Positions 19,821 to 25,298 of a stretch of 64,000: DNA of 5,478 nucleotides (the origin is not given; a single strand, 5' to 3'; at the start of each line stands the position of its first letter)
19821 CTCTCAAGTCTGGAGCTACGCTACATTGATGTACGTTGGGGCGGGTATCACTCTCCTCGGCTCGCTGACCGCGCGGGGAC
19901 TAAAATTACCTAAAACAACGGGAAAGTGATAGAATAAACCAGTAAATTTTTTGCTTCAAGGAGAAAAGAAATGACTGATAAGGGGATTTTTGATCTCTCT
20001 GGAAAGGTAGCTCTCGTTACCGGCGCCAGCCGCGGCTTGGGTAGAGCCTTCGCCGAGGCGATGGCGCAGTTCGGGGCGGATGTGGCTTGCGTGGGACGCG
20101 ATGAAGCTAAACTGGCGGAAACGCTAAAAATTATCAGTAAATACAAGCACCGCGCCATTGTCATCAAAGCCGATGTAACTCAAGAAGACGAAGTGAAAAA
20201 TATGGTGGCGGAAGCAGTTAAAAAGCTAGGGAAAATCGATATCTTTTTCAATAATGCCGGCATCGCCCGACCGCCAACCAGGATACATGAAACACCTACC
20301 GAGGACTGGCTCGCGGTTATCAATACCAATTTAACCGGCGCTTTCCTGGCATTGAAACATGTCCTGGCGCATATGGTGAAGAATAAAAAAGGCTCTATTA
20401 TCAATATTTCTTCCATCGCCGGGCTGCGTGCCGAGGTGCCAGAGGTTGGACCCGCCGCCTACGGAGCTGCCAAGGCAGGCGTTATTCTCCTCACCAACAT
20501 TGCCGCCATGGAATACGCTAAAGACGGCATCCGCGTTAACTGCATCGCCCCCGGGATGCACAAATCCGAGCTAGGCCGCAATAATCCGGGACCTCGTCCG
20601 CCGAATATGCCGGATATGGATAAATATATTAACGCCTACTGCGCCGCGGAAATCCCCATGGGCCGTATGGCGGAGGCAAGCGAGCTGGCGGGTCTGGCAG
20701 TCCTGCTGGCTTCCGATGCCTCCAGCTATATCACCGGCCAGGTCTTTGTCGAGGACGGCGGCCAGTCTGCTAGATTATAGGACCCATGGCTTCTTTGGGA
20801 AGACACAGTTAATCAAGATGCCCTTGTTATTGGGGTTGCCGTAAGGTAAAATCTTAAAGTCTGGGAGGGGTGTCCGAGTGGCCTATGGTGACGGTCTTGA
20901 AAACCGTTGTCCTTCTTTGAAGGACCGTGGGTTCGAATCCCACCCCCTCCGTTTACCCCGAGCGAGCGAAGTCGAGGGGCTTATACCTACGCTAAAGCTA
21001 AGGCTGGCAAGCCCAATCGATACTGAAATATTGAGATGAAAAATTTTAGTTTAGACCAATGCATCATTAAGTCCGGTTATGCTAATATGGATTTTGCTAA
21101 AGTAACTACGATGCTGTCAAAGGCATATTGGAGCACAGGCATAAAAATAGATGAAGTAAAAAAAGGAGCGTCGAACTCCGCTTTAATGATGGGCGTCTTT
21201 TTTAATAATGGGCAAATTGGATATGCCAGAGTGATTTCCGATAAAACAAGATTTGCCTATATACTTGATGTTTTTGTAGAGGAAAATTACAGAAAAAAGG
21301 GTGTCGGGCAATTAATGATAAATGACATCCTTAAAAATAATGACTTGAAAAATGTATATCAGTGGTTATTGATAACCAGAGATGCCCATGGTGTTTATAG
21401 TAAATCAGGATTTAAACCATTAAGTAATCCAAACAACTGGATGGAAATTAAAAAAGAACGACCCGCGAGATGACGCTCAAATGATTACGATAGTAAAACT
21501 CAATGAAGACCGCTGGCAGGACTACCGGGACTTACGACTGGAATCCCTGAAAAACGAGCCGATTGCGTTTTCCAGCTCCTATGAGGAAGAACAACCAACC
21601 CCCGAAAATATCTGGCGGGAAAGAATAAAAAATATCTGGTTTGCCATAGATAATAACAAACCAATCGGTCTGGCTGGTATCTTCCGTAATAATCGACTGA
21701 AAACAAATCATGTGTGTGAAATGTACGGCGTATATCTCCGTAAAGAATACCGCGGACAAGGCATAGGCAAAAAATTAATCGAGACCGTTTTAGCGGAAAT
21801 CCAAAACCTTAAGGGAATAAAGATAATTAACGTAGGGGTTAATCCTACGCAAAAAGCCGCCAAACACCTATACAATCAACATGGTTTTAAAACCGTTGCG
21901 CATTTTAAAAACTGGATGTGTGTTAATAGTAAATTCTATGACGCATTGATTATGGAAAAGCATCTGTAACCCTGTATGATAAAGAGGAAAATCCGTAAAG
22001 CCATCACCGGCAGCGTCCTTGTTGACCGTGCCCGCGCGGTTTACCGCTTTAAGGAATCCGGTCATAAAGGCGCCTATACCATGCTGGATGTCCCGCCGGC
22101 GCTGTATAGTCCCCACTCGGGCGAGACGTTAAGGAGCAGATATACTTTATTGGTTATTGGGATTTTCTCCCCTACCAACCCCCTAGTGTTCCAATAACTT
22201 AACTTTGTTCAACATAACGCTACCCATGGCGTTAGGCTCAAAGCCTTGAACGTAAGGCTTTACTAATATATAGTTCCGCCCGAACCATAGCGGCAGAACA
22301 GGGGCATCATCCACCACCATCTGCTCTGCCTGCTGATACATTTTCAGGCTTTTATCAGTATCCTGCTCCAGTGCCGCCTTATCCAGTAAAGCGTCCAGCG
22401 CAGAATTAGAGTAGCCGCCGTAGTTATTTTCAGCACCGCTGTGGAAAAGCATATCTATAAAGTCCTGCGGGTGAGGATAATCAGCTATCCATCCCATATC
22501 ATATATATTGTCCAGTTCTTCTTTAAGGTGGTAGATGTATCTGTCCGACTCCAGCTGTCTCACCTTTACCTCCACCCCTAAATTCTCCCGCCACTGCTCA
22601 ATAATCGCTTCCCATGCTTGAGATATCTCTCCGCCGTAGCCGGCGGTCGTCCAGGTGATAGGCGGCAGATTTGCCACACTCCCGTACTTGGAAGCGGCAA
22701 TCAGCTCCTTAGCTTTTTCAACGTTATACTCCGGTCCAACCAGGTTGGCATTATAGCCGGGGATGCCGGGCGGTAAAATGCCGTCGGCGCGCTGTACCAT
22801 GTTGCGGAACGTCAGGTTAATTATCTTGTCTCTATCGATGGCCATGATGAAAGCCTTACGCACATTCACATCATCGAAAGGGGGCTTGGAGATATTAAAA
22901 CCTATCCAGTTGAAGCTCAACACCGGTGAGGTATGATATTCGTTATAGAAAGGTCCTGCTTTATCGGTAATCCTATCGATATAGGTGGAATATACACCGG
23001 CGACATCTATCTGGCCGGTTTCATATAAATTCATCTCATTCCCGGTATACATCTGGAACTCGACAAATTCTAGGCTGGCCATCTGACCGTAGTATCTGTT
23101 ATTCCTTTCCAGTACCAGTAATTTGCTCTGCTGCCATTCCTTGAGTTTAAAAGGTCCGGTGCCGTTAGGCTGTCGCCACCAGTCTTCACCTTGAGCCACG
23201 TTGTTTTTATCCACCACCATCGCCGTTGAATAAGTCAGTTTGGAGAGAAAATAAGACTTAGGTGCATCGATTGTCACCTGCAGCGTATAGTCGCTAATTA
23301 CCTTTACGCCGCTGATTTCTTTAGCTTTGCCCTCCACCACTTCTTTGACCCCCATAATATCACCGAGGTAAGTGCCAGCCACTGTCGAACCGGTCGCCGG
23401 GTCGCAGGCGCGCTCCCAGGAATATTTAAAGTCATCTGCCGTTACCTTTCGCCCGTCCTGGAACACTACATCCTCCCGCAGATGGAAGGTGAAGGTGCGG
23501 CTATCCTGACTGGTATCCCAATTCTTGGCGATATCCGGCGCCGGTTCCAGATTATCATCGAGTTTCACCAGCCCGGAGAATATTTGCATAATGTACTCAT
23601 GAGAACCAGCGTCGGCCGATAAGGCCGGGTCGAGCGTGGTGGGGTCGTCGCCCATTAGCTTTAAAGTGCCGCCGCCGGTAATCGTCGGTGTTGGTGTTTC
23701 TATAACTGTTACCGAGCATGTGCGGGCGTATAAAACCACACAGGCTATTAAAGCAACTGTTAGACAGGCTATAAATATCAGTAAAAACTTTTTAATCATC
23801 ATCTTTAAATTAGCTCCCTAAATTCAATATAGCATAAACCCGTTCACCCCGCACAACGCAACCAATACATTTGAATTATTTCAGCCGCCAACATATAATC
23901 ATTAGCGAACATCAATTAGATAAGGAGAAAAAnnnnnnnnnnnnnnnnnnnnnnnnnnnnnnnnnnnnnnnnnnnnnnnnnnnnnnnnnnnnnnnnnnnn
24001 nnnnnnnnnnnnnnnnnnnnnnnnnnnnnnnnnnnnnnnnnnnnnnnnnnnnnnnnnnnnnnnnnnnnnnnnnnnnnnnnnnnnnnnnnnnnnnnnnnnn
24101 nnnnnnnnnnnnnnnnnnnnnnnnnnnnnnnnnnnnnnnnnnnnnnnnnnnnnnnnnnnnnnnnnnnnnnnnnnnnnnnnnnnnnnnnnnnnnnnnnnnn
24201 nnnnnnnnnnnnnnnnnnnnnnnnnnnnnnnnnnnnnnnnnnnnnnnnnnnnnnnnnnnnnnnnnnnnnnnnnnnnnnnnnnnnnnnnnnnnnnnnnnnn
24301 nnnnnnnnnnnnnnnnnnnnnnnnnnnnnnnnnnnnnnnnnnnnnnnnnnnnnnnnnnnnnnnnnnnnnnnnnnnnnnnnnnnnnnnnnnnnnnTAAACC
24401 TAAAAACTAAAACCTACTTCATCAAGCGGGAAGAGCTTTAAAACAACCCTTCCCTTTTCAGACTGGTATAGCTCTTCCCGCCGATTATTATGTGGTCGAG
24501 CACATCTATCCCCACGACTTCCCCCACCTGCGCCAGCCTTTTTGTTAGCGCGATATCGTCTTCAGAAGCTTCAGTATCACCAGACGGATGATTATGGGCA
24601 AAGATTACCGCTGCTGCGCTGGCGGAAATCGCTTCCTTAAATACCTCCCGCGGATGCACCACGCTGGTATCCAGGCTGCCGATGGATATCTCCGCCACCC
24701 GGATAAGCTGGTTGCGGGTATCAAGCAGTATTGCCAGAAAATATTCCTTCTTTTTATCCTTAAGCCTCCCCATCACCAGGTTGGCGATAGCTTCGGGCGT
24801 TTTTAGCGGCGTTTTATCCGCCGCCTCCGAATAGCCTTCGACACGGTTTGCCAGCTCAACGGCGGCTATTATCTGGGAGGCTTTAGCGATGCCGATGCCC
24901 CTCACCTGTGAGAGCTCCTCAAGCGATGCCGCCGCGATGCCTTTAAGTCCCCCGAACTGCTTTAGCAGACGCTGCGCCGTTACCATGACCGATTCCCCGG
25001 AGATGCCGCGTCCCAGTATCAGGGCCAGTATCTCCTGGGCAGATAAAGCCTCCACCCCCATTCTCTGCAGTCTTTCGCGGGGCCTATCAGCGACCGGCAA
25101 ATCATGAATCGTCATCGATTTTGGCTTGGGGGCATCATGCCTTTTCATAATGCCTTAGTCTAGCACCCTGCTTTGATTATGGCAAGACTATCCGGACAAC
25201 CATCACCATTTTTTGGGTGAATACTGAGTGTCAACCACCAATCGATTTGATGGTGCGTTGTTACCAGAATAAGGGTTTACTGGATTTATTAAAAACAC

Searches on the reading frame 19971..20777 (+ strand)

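Call 57: search_protein_families(library=pfam, proteins=[window:19971-20777:+], max_evalue=0.001)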
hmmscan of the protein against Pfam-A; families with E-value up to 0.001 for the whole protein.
window:19971-20777:+ (269 aa): 4 families
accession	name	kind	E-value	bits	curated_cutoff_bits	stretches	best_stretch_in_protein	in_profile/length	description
PF13561.12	adh_short_C2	-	3.6e-63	213.7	27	1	18-265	1-235/236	Enoyl-(Acyl carrier protein) reductase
PF00106.31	adh_short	-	6.6e-59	199.1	26.6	1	12-204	1-189/195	short chain dehydrogenase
PF08659.16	KR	-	2.1e-12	47.7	22.6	1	14-168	3-153/180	KR domain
PF01370.27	Epimerase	-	2.6e-05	24.2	20.9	1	14-182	1-160/240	NAD dependent epimerase/dehydratase family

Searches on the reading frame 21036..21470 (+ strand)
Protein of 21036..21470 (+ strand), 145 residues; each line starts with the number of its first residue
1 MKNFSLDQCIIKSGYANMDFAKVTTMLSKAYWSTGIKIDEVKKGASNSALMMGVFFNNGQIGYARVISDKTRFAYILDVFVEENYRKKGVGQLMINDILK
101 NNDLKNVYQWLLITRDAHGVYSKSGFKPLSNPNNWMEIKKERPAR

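Call 57: search_protein_families(library=pfam, proteins=[window:21036-21470:+], max_evalue=0.001)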
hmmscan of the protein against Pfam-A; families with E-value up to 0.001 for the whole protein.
window:21036-21470:+ (145 aa): 4 families
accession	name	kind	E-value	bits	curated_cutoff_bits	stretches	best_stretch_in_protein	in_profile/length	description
PF13508.13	Acetyltransf_7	-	2.2e-09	38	27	1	57-128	11-84/84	Acetyltransferase (GNAT) domain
PF13673.13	Acetyltransf_10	-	5.2e-08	33.4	23.6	1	41-132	22-113/128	Acetyltransferase (GNAT) domain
PF00583.31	Acetyltransf_1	-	5.9e-07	30.2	20.7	1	51-126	36-116/116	Acetyltransferase (GNAT) family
PF12568.14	PanZ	-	2.2e-05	24.4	22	1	36-118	25-104/128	Acetyltransferase (GNAT) domain, PanZ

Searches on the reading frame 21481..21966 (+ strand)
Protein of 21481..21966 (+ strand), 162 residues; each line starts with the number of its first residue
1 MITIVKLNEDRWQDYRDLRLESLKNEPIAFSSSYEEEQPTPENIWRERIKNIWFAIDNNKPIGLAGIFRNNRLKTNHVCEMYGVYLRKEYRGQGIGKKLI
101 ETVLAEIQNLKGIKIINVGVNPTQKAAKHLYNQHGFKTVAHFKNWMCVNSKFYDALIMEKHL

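Call 57: search_protein_families(library=pfam, proteins=[window:21481-21966:+], max_evalue=0.001)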
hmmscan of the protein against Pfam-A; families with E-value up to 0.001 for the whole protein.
window:21481-21966:+ (162 aa): 8 families
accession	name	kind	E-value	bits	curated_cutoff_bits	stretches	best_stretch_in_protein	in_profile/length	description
PF00583.31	Acetyltransf_1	-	1e-18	68.1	20.7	1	32-136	14-116/116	Acetyltransferase (GNAT) family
PF13508.13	Acetyltransf_7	-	6.7e-16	58.9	27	1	51-137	4-83/84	Acetyltransferase (GNAT) domain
PF13673.13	Acetyltransf_10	-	4.8e-13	49.6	23.6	1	42-139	24-110/128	Acetyltransferase (GNAT) domain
PF08445.16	FR47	-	1.2e-07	32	22.1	1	75-139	18-80/86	FR47-like protein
PF17013.11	Acetyltransf_15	-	1.7e-07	31.3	35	1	71-144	65-144/210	Putative acetyl-transferase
PF13420.13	Acetyltransf_4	-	1.5e-05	25.5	24.3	1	63-156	59-154/155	Acetyltransferase (GNAT) domain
PF14542.12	Acetyltransf_CG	-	0.00012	22.6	30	1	74-116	20-61/80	GCN5-related N-acetyl-transferase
PF13302.13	Acetyltransf_3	-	0.00018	22.7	25.4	1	41-137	41-138/138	Acetyltransferase (GNAT) domain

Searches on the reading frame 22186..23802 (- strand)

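Call 57: search_protein_families(library=pfam, proteins=[window:22186-23802:-], max_evalue=0.001)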
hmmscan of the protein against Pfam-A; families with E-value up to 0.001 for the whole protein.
window:22186-23802:- (539 aa): 1 family
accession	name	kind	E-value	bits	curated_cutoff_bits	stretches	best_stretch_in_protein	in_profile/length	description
PF00496.27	SBP_bac_5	-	4.9e-83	279.7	32.4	1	86-459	1-367/368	Bacterial extracellular solute-binding proteins, family 5 Middle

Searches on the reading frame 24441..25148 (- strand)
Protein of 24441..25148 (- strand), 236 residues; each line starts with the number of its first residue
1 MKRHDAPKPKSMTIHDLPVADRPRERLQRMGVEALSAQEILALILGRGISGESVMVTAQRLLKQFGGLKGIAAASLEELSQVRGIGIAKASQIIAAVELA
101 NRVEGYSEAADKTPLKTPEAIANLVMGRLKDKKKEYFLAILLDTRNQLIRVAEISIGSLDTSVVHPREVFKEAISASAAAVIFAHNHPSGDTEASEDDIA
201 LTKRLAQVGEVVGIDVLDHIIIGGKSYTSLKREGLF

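Call 77: search_protein_families(library=pfam, proteins=[window:24441-25148:-], max_evalue=0.001)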
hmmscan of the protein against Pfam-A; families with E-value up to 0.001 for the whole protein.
window:24441-25148:- (236 aa): 5 families
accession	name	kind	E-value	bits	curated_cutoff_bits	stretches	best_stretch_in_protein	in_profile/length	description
PF04002.20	RadC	-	2e-44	150.9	22.1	1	116-235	2-121/121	RadC-like JAB domain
PF20582.4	UPF0758_N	-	1.4e-23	83.2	27.1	1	14-90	1-76/77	UPF0758 N-terminal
PF14520.12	HHH_5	-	3.8e-06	27.7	27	1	57-96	14-54/57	Helix-hairpin-helix domain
PF12826.13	HHH_2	-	8.5e-06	26.3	27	1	56-94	14-52/64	Helix-hairpin-helix motif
PF00633.29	HHH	-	3.9e-05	23.7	24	1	68-95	2-29/30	Helix-hairpin-helix motif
